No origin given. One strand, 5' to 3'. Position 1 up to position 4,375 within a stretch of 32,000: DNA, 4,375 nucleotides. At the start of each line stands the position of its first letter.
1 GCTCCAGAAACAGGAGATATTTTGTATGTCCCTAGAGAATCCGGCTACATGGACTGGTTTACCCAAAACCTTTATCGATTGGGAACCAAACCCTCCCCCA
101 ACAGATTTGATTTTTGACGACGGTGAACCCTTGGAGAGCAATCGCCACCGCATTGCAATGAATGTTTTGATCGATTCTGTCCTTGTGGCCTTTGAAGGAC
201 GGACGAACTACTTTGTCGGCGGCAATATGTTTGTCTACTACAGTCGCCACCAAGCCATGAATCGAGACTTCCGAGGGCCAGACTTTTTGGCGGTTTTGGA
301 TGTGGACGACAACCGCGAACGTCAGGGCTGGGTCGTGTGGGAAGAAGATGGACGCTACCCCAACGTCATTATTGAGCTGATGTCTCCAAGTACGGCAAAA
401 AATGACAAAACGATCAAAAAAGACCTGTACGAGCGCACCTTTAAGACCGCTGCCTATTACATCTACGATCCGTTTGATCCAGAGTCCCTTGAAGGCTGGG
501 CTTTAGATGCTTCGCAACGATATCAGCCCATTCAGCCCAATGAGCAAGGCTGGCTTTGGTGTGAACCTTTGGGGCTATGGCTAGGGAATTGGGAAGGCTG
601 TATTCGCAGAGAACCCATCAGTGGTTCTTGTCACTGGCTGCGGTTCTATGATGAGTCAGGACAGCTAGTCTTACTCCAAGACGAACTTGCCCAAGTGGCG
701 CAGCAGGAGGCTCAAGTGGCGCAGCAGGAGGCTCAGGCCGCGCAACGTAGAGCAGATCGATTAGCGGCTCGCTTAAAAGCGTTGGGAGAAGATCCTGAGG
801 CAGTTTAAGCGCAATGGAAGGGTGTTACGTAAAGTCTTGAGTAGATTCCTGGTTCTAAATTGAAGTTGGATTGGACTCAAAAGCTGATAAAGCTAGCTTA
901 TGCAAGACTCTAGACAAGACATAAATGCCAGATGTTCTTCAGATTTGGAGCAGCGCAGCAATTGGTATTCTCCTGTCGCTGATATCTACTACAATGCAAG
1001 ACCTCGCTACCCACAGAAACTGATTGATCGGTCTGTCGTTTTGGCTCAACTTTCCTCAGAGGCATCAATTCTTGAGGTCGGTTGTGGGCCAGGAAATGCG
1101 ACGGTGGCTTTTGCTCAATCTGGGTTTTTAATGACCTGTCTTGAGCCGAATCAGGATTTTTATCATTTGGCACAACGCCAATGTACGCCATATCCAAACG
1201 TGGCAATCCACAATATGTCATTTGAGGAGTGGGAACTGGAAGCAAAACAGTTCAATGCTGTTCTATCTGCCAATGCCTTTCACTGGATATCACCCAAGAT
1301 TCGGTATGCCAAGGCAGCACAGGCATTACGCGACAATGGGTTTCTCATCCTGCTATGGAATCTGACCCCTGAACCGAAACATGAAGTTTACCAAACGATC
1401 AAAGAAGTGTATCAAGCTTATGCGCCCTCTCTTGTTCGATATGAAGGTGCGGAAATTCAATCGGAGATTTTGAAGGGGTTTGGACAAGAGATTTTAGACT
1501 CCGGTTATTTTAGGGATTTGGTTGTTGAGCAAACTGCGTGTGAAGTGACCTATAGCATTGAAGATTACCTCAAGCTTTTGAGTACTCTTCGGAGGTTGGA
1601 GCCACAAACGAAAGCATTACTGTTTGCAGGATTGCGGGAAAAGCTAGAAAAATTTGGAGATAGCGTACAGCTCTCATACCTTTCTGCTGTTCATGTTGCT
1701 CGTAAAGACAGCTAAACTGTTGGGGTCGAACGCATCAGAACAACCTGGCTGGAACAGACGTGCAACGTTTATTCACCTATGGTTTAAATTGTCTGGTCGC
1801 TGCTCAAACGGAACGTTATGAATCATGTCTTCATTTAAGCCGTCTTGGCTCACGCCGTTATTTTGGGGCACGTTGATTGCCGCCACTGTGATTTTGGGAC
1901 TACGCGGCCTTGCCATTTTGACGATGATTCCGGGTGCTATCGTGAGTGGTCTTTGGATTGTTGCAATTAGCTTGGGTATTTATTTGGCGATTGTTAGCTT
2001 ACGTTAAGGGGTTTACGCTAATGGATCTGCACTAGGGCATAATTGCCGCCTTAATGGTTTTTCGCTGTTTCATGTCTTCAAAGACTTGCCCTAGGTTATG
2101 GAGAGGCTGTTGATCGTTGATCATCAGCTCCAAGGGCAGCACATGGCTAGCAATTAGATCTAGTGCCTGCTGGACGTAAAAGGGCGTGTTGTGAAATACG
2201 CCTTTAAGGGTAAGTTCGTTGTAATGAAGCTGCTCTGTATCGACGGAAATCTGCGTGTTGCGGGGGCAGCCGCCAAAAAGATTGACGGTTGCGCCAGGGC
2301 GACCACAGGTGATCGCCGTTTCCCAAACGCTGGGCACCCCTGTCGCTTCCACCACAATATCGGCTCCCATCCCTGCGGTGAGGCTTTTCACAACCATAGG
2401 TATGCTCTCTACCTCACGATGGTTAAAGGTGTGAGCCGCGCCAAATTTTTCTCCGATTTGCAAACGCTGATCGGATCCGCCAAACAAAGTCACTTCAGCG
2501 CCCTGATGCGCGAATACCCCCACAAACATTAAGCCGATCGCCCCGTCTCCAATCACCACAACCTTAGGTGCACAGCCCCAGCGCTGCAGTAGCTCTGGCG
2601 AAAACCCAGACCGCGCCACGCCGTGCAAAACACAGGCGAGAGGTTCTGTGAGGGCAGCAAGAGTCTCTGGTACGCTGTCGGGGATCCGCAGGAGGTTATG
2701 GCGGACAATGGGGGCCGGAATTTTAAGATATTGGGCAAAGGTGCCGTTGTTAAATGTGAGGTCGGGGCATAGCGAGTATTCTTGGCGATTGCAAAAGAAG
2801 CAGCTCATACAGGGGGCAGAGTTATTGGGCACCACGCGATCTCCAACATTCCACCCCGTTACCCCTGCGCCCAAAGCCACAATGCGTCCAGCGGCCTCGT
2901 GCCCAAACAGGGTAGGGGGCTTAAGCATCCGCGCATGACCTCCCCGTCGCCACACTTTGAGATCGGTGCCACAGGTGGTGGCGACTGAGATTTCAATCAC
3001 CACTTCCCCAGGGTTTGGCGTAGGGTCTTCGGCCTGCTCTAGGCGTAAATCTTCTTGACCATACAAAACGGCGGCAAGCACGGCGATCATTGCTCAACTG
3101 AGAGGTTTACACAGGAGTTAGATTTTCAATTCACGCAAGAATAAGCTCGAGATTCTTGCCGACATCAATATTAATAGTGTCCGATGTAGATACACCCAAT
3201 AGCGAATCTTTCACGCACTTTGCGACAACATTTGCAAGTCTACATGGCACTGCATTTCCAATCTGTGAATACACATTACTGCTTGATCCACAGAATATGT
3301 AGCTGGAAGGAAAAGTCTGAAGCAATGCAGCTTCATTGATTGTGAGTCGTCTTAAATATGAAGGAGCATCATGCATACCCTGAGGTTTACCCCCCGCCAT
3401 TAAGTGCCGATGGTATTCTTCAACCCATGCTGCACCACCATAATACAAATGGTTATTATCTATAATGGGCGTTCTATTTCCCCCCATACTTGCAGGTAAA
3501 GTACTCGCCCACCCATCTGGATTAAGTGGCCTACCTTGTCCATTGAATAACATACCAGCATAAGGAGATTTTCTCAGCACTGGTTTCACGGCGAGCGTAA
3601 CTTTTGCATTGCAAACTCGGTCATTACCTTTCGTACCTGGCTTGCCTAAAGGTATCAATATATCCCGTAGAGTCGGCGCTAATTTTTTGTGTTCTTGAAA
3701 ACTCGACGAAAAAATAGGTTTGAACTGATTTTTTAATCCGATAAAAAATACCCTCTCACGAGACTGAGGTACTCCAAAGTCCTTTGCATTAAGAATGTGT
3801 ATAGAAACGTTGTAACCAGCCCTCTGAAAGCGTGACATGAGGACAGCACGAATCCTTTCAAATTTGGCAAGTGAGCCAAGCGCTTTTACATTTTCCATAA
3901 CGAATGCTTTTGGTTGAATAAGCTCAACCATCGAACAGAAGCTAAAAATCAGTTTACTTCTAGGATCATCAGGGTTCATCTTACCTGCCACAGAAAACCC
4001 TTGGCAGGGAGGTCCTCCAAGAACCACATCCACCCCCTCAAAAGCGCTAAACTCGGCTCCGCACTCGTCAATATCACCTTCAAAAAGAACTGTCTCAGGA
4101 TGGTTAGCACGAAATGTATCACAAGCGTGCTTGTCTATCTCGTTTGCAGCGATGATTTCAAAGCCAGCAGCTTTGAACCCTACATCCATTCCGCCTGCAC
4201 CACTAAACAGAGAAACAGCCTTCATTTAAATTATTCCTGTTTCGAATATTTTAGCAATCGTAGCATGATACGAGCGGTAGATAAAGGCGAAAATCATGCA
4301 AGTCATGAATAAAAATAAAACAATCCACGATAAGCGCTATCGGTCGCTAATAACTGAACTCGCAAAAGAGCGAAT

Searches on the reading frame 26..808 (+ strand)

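Call 87: search_protein_families(library=pfam, proteins=[window:26-808:+], max_evalue=0.00001)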
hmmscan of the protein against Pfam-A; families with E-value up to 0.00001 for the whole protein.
window:26-808:+ (260 aa): 1 family
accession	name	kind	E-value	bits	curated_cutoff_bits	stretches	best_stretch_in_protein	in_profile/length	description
PF05685.18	Uma2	-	2.1e-15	57.1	27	1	15-182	3-162/172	Putative restriction endonuclease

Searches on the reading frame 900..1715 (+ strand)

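Call 87: search_protein_families(library=pfam, proteins=[window:900-1715:+], max_evalue=0.00001)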
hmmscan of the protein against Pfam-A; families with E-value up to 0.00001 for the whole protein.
window:900-1715:+ (271 aa): 5 families
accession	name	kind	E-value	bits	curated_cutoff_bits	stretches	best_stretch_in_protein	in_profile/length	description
PF13649.12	Methyltransf_25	-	2.3e-13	51.1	27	1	57-147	1-97/97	Methyltransferase domain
PF08241.18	Methyltransf_11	-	1.3e-11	45.4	21.2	1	58-151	1-95/95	Methyltransferase domain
PF13489.12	Methyltransf_23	-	5.7e-11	42.9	27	1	34-151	5-116/164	Methyltransferase domain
PF08242.18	Methyltransf_12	-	1.2e-08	36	30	1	58-149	1-98/98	Methyltransferase domain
PF00398.26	RrnaAD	-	9.2e-07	28.7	24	1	39-115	16-92/263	Ribosomal RNA adenine dimethylase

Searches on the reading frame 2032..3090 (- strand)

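Call 87: search_protein_families(library=pfam, proteins=[window:2032-3090:-], max_evalue=0.00001)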
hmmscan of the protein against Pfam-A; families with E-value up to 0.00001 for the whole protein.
window:2032-3090:- (352 aa): 4 families
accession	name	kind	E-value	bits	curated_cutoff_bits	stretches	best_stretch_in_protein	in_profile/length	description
PF00107.32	ADH_zinc_N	-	2.5e-24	86.1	31.8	1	184-314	1-128/129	Zinc-binding dehydrogenase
PF08240.17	ADH_N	-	4.2e-24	85.2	23.5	1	27-127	2-97/104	Alcohol dehydrogenase GroES-like domain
PF16912.11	Glu_dehyd_C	-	8.4e-10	38.9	34.9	1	144-350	3-209/211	Glucose dehydrogenase C-terminus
PF00070.33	Pyr_redox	-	6.5e-06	27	22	0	176-219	1-45/82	Pyridine nucleotide-disulphide oxidoreductase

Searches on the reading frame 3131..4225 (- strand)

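Call 87: search_protein_families(library=pfam, proteins=[window:3131-4225:-], max_evalue=0.00001)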
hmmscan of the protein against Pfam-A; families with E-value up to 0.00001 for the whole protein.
window:3131-4225:- (364 aa): 1 family
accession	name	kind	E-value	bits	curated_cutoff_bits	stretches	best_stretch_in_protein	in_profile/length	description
PF00145.23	DNA_methylase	-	3.1e-75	254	22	1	1-337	1-321/324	C-5 cytosine-specific DNA methylase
